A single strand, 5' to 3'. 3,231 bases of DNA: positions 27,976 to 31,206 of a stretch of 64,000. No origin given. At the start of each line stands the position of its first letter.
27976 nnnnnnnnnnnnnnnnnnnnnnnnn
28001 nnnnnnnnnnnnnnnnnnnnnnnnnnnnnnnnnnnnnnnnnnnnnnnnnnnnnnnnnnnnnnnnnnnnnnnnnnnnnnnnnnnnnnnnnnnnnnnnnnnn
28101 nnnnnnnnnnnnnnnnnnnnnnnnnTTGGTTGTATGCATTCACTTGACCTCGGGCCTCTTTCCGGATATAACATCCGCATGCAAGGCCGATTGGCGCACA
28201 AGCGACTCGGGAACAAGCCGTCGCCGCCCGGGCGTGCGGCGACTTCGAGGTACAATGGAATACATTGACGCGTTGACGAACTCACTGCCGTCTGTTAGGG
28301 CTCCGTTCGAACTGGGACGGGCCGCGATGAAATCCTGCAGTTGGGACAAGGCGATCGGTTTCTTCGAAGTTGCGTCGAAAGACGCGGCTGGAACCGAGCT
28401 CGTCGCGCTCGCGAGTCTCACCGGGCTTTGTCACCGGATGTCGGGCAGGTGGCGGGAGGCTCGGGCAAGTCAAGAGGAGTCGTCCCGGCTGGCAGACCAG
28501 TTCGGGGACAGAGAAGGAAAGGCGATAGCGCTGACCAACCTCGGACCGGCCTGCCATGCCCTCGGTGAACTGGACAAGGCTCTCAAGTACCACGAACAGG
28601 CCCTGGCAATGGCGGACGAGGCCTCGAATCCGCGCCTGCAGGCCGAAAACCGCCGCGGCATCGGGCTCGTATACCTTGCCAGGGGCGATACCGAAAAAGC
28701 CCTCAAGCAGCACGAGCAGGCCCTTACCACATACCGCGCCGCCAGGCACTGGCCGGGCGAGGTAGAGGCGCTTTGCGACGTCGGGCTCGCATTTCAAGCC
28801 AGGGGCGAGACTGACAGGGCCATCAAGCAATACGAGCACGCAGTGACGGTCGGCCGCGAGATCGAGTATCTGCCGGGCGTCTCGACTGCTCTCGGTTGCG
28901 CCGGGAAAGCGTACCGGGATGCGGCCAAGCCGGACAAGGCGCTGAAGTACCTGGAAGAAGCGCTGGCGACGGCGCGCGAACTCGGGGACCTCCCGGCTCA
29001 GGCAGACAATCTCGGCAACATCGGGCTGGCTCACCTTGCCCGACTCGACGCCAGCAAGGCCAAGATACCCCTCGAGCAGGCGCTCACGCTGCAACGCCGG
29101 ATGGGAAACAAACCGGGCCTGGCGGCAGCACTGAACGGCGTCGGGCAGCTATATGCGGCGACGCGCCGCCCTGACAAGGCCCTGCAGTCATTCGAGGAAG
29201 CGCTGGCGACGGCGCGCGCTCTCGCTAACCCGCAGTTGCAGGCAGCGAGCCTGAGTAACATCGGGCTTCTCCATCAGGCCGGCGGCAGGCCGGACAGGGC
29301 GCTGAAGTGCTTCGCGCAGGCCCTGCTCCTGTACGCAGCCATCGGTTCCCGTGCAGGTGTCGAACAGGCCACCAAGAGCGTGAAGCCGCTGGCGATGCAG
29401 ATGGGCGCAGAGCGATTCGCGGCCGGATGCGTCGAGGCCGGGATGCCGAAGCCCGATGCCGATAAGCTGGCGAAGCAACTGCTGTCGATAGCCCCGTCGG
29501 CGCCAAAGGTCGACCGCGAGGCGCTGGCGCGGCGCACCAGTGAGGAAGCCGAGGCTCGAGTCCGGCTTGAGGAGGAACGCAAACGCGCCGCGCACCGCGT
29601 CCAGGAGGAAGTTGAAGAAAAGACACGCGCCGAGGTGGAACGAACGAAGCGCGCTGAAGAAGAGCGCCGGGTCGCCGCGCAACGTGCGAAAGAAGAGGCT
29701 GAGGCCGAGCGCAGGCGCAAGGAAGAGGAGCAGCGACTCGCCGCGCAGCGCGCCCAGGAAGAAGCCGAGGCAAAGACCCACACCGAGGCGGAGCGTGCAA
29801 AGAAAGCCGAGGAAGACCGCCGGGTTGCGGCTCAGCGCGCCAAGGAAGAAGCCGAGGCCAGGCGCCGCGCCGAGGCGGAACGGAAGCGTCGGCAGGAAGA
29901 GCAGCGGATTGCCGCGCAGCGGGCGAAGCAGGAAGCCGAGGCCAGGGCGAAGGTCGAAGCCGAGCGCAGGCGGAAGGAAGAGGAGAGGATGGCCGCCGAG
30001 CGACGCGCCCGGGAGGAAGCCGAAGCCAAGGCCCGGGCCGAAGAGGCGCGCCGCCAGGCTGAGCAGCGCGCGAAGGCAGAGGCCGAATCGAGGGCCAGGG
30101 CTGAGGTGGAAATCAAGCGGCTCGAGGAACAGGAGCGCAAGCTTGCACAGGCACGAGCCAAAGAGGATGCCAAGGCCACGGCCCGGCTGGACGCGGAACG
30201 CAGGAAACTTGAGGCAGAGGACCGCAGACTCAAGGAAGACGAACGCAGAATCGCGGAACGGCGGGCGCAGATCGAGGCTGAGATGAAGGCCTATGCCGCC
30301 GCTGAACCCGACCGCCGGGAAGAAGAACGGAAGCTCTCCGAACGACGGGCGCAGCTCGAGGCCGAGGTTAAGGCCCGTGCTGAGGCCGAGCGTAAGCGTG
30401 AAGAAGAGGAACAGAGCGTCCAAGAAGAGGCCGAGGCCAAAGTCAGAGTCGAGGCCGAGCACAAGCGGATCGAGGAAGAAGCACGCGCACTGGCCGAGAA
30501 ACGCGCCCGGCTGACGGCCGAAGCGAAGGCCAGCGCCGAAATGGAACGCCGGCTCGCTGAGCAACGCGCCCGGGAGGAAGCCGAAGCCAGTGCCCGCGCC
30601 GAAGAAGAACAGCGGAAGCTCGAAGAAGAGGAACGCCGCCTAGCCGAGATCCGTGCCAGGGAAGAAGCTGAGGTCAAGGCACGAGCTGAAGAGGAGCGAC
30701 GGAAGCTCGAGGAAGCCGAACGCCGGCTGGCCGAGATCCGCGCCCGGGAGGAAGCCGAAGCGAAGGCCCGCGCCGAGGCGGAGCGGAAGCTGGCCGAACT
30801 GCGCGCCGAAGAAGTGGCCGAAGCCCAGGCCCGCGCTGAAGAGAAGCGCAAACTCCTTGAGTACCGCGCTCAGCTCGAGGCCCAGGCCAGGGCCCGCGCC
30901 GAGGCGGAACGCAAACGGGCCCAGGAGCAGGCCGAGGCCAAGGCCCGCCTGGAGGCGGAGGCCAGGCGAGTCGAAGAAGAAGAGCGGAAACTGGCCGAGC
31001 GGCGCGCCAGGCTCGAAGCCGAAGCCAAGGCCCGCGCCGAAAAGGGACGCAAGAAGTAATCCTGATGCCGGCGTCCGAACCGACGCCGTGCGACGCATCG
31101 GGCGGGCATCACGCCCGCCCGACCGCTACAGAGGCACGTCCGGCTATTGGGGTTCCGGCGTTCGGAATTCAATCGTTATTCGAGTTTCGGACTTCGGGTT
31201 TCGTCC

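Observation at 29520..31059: ~520-aa ER/K-rich periodic repeat domain appended to a TPR protein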

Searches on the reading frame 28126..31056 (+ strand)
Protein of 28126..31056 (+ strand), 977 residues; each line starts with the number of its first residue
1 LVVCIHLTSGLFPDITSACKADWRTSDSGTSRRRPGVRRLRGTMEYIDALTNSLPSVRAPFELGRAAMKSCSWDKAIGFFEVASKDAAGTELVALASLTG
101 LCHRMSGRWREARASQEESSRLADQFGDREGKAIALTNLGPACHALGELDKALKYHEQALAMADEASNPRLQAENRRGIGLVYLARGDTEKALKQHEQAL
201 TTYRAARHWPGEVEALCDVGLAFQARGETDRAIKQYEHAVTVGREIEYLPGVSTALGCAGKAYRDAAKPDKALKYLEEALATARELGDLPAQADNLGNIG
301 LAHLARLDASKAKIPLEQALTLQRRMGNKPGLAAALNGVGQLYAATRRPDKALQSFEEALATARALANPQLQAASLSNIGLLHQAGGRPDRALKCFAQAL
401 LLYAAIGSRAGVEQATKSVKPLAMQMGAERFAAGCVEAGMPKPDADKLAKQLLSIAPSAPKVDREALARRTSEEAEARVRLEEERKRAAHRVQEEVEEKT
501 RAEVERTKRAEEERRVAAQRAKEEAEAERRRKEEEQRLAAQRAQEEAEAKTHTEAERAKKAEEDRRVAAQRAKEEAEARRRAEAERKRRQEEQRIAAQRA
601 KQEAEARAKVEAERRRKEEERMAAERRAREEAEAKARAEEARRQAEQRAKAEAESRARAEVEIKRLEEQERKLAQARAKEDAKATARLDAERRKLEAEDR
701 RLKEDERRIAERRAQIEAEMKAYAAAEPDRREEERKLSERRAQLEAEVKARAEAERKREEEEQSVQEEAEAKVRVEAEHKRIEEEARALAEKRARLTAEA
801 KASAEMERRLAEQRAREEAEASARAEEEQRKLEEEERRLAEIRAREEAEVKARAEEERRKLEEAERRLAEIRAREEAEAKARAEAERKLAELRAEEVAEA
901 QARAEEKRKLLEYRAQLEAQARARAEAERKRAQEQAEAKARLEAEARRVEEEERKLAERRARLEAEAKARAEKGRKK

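Call 3: search_protein_families(library=pfam, proteins=[window:28126-31056:+], max_evalue=0.1)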
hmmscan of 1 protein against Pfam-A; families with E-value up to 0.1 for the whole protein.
window:28126-31056:+ (977 aa): 8 families
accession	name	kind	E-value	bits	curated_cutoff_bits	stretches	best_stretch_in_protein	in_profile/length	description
PF13424.12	TPR_12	-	9e-39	132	30.1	5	100-164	10-76/77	Tetratricopeptide repeat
PF00515.34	TPR_1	-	7.2e-24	83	27.8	3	133-161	1-29/34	Tetratricopeptide repeat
PF13176.12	TPR_7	-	2.8e-23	80.4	27.9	3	135-168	1-34/36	Tetratricopeptide repeat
PF07719.23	TPR_2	-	2.7e-19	68.1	27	2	333-361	1-29/34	Tetratricopeptide repeat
PF13374.12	TPR_10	-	1.8e-15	56.8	27.5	4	332-368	1-37/42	Tetratricopeptide repeat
PF13181.12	TPR_8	-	5.3e-12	45.3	25.7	0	334-361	2-29/34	Tetratricopeptide repeat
PF13414.12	TPR_11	-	0.019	15.1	26.8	0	180-200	1-21/42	TPR repeat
PF12862.13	ANAPC5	-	0.05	14.1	23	0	268-288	53-73/91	Anaphase-promoting complex subunit 5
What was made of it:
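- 28390..29403 (+): TPR superhelix, aa 46-383: 17 helices, about 8 repeats of 40 aa. Pfam TPR_12, E 9e-39, 132 bits against a cutoff of 30.1 (call 3).
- On Tetratricopeptide repeat (Pfam TPR_12 / TPR_1): TPR_12 scores 132 bits against a cutoff of 30.1, and TPR_1 scores 83 bits against 27.8 (call 3).
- On TolA (cell envelope integrity protein): No Pfam TolA hit (call 3).
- On TPR-CHAT proteins: The Pfam scan found no CHAT match at E up to 0.1 (call 3).
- On LGN/Pins family: No GoLoco family appears in the Pfam scan (call 3), and sequence identity is only 20-23%.
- Closest known: Bacterial TPR_12 proteins: stand-alone ~445-aa TPR proteins and TPR-CHAT proteins. Different: The window protein has no CHAT domain (call 3).
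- The frame is continuous with a high-scoring TPR domain (call 3).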

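Call 8: find_homologous_proteins(query=window:28255-31056:+, max_evalue=0.00001)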
Query window:28255-31056:+ (934 aa): 194 proteins with E <= 0.00001 among 8000 candidates; the best 120 are listed.
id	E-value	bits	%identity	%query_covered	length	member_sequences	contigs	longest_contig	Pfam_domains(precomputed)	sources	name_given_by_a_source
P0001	3.0e-72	262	31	34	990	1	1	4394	PF12862.14,PF13414.13,PF13374.13,PF07721.21,PF22788.3,PF00515.35,PF04212.25,PF13424.13,PF28559.1,PF14938.13,PF01873.24,PF08626.17,PF07719.24,PF13174.13,PF13431.13,PF25058.2,PF10579.15,PF13176.13,PF24885.2,PF13428.13,PF12770.13,PF14559.13,PF10516.16,PF13371.13,PF17874.8,PF21033.5,PF13432.13,PF13181.1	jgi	jgi:CHAT domain-containing protein/Tfp pilus assembly protein PilF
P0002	2.3e-63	233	34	36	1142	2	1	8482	PF13431.13,PF13414.13,PF17874.8,PF00515.35,PF13424.13,PF13176.13,PF14938.13,PF12770.13,PF13181.13,PF07719.24,PF13374.13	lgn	-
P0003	1.3e-57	214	30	34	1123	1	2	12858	PF10602.16,PF12862.14,PF13414.13,PF13374.13,PF25068.3,PF00515.35,PF04212.25,PF13424.13,PF28559.1,PF14938.13,PF07719.24,PF13174.13,PF14853.13,PF13431.13,PF10579.15,PF13176.13,PF24885.2,PF13428.13,PF12770.13,PF14559.13,PF17874.8,PF12895.14,PF21033.5,PF13432.13,PF13181.13,PF12968.14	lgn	-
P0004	3.2e-55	206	28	34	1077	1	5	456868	PF10602.16,PF12862.14,PF13414.13,PF13374.13,PF07721.21,PF00515.35,PF04212.25,PF13424.13,PF28559.1,PF14938.13,PF08626.17,PF07719.24,PF13174.13,PF13431.13,PF13176.13,PF24885.2,PF18768.8,PF13428.13,PF12770.13,PF14559.13,PF13371.13,PF17874.8,PF21033.5,PF13432.13,PF13181.13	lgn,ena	-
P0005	6.9e-52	195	35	33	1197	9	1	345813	PF10602.16,PF13414.13,PF13176.13,PF24885.2,PF13428.13,PF12770.13,PF13374.13,PF17874.8,PF00515.35,PF13424.13,PF21033.5,PF14938.13,PF13432.13,PF13429.13,PF13181.13,PF07719.24,PF13174.13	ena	-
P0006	5.3e-47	179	35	33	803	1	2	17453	PF10602.16,PF09986.16,PF13176.13,PF24885.2,PF13428.13,PF13374.13,PF17874.8,PF00515.35,PF13424.13,PF21033.5,PF14938.13,PF13432.13,PF13181.13,PF07719.24,PF13174.13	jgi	jgi:tetratricopeptide (TPR) repeat protein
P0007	9.4e-40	155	31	33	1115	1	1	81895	PF10602.16,PF13414.13,PF13176.13,PF24885.2,PF12770.13,PF13374.13,PF17874.8,PF00515.35,PF13424.13,PF13432.13,PF13181.13,PF07719.24,PF13174.13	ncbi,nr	ncbi:MAG: CHAT domain-containing protein [Planctomycetes bacterium]|nr:CHAT domain-containing protei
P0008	2.6e-36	143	33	29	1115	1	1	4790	PF13431.13,PF13414.13,PF10579.15,PF13176.13,PF13428.13,PF12770.13,PF13374.13,PF07721.21,PF25068.3,PF17874.8,PF00515.35,PF13424.13,PF21033.5,PF13432.13,PF13181.13,PF07719.24,PF13174.13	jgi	-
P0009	1.3e-35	141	30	36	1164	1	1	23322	PF13414.13,PF09986.16,PF10952.16,PF13176.13,PF24885.2,PF13428.13,PF12770.13,PF13374.13,PF13371.13,PF17874.8,PF00515.35,PF13424.13,PF14938.13,PF13432.13,PF13181.13,PF07719.24,PF13174.13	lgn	-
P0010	1.6e-33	134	29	28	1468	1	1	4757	PF00515.35,PF13424.13,PF13176.13,PF21033.5,PF24885.2,PF14938.13,PF12770.13,PF13181.13,PF07719.24,PF13374.13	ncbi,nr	ncbi:MAG: tetratricopeptide repeat protein [Anaerolineae bacterium]|nr:tetratricopeptide repeat prot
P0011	1.3e-31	128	29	31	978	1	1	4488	PF03704.24,PF13431.13,PF13414.13,PF13176.13,PF00486.35,PF13401.13,PF13428.13,PF00931.29,PF13374.13,PF17874.8,PF00515.35,PF13424.13,PF13432.13,PF13181.13,PF07719.24,PF13174.13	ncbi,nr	ncbi:MAG TPA: BTAD domain-containing putative transcriptional regulator, partial [Pseudonocardiaceae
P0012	1.6e-30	124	29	29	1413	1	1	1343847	PF10602.16,PF23774.2,PF13414.13,PF10952.16,PF01535.27,PF13401.13,PF12688.14,PF13191.13,PF13374.13,PF07721.21,PF25068.3,PF00515.35,PF04212.25,PF13424.13,PF28559.1,PF07719.24,PF13174.13,PF13431.13,PF13041.13,PF10366.16,PF09986.16,PF13271.12,PF13176.13,PF24885.2,PF18768.8,PF13428.13,PF14559.13,PF00244.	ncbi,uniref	ncbi:tetratricopeptide repeat protein [Zhongshania borealis]|uniref:Tetratricopeptide repeat protein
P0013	2.1e-30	124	35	27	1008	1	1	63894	PF12862.14,PF17874.8,PF00515.35,PF13424.13,PF14938.13,PF12770.13,PF13181.13,PF07719.24,PF13374.13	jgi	jgi:CHAT domain-containing protein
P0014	2.3e-30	124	30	33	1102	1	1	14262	PF12862.14,PF00515.35,PF13424.13,PF13176.13,PF24885.2,PF14938.13,PF12770.13,PF13181.13,PF07719.24,PF13174.13,PF13374.13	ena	-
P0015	4.6e-30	123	30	31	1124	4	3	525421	PF13414.13,PF13176.13,PF24885.2,PF13428.13,PF12770.13,PF13374.13,PF17874.8,PF00515.35,PF13424.13,PF14938.13,PF13181.13,PF07719.24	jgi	-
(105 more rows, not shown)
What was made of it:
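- On TPR-CHAT proteins: Similarity to these proteins is confined to the TPR third (call 8).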

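Call 12: find_encoding_contigs(protein=window:28255-31056:+, flank=10000, max_places=6)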
Protein window:28255-31056:+ (934 aa): 2 contigs read that carry it; 2 places shown.
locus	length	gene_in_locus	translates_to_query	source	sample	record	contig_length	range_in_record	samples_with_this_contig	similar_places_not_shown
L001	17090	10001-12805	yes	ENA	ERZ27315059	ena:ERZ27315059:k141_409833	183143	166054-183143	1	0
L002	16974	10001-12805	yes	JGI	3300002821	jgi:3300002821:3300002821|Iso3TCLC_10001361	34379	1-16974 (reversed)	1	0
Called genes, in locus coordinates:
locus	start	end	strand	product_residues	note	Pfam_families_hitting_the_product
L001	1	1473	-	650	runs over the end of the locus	PF12969:DUF3857, PF01841:Transglut_core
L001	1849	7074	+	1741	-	PF00069:Pkinase, PF07714:PK_Tyr_Ser-Thr, PF13191:AAA_16, PF17874:TPR_MalT, PF13424:TPR_12, PF01590:GAF, PF13185:GAF_2, PF00158:Sigma54_activat, +13 more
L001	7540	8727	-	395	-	PF01408:GFO_IDH_MocA, PF22725:GFO_IDH_MocA_C3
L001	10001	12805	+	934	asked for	-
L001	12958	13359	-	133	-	-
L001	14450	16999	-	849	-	-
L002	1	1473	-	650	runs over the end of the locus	PF12969:DUF3857, PF01841:Transglut_core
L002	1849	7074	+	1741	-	PF00069:Pkinase, PF07714:PK_Tyr_Ser-Thr, PF13191:AAA_16, PF17874:TPR_MalT, PF13424:TPR_12, PF01590:GAF, PF13185:GAF_2, PF00158:Sigma54_activat, +13 more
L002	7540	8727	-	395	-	PF01408:GFO_IDH_MocA, PF22725:GFO_IDH_MocA_C3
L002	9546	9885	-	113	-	-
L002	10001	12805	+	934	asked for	-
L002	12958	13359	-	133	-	-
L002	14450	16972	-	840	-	?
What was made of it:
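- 28255..31059 (+): Whole gene: 934-aa TPR plus charged-helix protein, including the TAA stop. The exact 934-aa product is called on two other assemblies (call 12).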

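Call 27: search_protein_families(library=ncbifam, proteins=[window:28255-31056:+], max_evalue=0.1)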
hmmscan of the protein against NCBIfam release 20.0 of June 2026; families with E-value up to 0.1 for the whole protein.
window:28255-31056:+ (934 aa): 5 families
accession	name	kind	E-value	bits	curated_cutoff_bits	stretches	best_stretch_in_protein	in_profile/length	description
NF041717.1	HaaA_phane_TPR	equivalog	4.3e-28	97.9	1125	2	51-297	634-879/882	cyclophane-containing RiPP biosynthesis TPR protein HaaT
NF053520.1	HK_Porph_FimS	equivalog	5.5e-17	61.3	600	2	172-357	126-311/618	sensor histidine kinase FimS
NF002725.1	PRK02603.1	equivalog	1.4e-11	44.7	143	1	92-159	37-101/173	photosystem I assembly protein Ycf3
NF053779.1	BT3442_fam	equivalog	1.3e-06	27.4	940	1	81-242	93-254/563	BT3442 family protein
NF004062.0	PRK05576.1-5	equivalog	0.026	13.9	194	1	196-230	106-140/219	cobalt-factor II C(20)-methyltransferase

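Call 35: predict_structure(protein=window:28255-31056:+)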
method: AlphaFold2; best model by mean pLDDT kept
length: 934 residues; sequences in the alignment: 1
mean_pLDDT: 67.5   pTM: 0.50
mean pLDDT of the five models: 67.5, 66.4, 63.5, 56.0, 53.7
residues with pLDDT >= 90: 137; 70-90: 226; 50-70: 429; < 50: 142
segments of 3 or more residues with pLDDT < 50: 1-11, 13-15, 20-44, 409-424, 427-429, 508-511, 516-520, 523-525, 602-604, 606-615, 720-725, 731-733, 738-742, 746-750, 931-934
pLDDT, mean of each block of 10 residues (from residue 1): 40 46 41 46 51 63 69 75 77 79 81 92 89 93 89 96 86 94 91 95 88 94 92 95 85 93 90 92 80 89 88 91 82 89 85 85 74 77 74 68 52 37 47 58 64 66 66 65 68 64 50 46 50 55 58 56 58 60 56 51 46 48 56 58 65 69 73 62 50 64 62 58 48 48 47 48 54 58 62 63 60 63 62 61 61 60 65 63 63 65 66 71 61 39
secondary structure, 60 per line:
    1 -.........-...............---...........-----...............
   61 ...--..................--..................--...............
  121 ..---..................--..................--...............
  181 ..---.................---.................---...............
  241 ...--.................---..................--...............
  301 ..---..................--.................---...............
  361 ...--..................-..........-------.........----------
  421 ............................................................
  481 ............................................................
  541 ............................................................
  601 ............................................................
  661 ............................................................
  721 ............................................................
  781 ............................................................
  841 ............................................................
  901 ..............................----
elements in order (helices of 4 or more, strands of 3 or more residues): H2-10 H12-26 H30-40 H46-63 H66-83 H86-103 H106-122 H126-143 H146-163 H166-182 H186-202 H206-222 H226-243 H246-262 H266-283 H286-302 H306-323 H326-342 H346-363 H366-383 H385-394 H402-410 H421-930
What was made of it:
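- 28255..28389 (+): N-terminal 45 aa: helical, low model confidence, no signal peptide or membrane segment evident. AF2 pLDDT is 40-51 (call 35).
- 28390..29403 (+): AF2 pLDDT is 85-95 (call 35).
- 29485..29520 (+): Short Pro/Ala/Ser-rich linker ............, aa 411-422. AF2 gives no secondary structure for 411-420 and pLDDT below 50 (call 35).
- On Charged single alpha-helix (SAH/ER-K) domain: AF2 shows a solitary helix, residues 421-930 (call 35), which is only suggestive.
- On Tetratricopeptide repeat (Pfam TPR_12 / TPR_1): The model has 17 helices at 40-aa spacing with pLDDT 85-95 (call 35).
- AF2 gives one unbroken helix, residues 421-930, with no fold-back (call 35). AF2 confidence in the tail is only 50-70, from a single-sequence run (call 35). 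AF2 confidence is moderate, pLDDT 50-70 (call 35).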

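Call 67: fold_search(model_id=the predicted structure, library=pdb)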
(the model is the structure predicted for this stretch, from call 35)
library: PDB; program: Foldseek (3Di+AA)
matches with E <= 10: 1443; with E <= 0.001: 404
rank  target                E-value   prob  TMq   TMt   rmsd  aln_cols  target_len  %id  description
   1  3sf4_A                2.9e-14  1.00  0.25  0.56   9.0       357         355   21  Crystal structure of the complex between the conserved cell polarity proteins Inscuteable and LGN (released 2011-11-23)
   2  5a7d_D                7.8e-14  1.00  0.20  0.42  11.2       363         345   23  Tetrameric assembly of LGN with Inscuteable (released 2016-08-03)
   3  6hc2_C                8.5e-14  1.00  0.26  0.58   7.7       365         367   20  Crystal structure of NuMA/LGN hetero-hexamers (released 2019-05-29)
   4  6hc2_A                1.1e-13  1.00  0.22  0.45   9.4       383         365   20  Crystal structure of NuMA/LGN hetero-hexamers (released 2019-05-29)
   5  6hc2_E                1.1e-13  1.00  0.22  0.45   9.6       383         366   20  Crystal structure of NuMA/LGN hetero-hexamers (released 2019-05-29)
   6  5a7d_C                1.2e-13  1.00  0.24  0.54   8.9       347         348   22  Tetrameric assembly of LGN with Inscuteable (released 2016-08-03)
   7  3sf4_C                1.4e-13  1.00  0.24  0.57   8.5       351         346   21  Crystal structure of the complex between the conserved cell polarity proteins Inscuteable and LGN (released 2011-11-23)
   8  6hc2_S                1.6e-13  1.00  0.22  0.46   9.2       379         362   20  Crystal structure of NuMA/LGN hetero-hexamers (released 2019-05-29)
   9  4a1s_A                2.7e-13  1.00  0.25  0.59   8.4       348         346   22  Crystallographic structure of the Pins:Insc complex (released 2012-03-28)
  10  3sf4_B                2.9e-13  1.00  0.25  0.56   7.8       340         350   21  Crystal structure of the complex between the conserved cell polarity proteins Inscuteable and LGN (released 2011-11-23)
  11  4a1s_B                3.4e-13  1.00  0.25  0.59   7.2       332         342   23  Crystallographic structure of the Pins:Insc complex (released 2012-03-28)
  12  5a7d_G                4.6e-13  1.00  0.20  0.42  10.4       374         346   21  Tetrameric assembly of LGN with Inscuteable (released 2016-08-03)
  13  5a7d_H                6.2e-13  1.00  0.23  0.53   9.0       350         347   22  Tetrameric assembly of LGN with Inscuteable (released 2016-08-03)
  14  5a7d_B                8.1e-13  1.00  0.24  0.54   8.4       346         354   20  Tetrameric assembly of LGN with Inscuteable (released 2016-08-03)
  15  5a7d_F                1.4e-12  1.00  0.19  0.43  11.4       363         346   22  Tetrameric assembly of LGN with Inscuteable (released 2016-08-03)
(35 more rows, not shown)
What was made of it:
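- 28390..29403 (+): Foldseek best matches are the LGN/Pins TPR domains, E 3e-14, target-normalised TM-score 0.56-0.68 (call 67).
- On LGN/Pins family: The fold of the TPR part matches (call 67).
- Closest known: LGN/Pins. Same: Foldseek gives E 3e-14, target-normalised TM-score up to 0.68 and 20-23% identity (call 67).
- Pfam TPR_12 at 132 bits (call 3) and an LGN-like fold (call 67).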
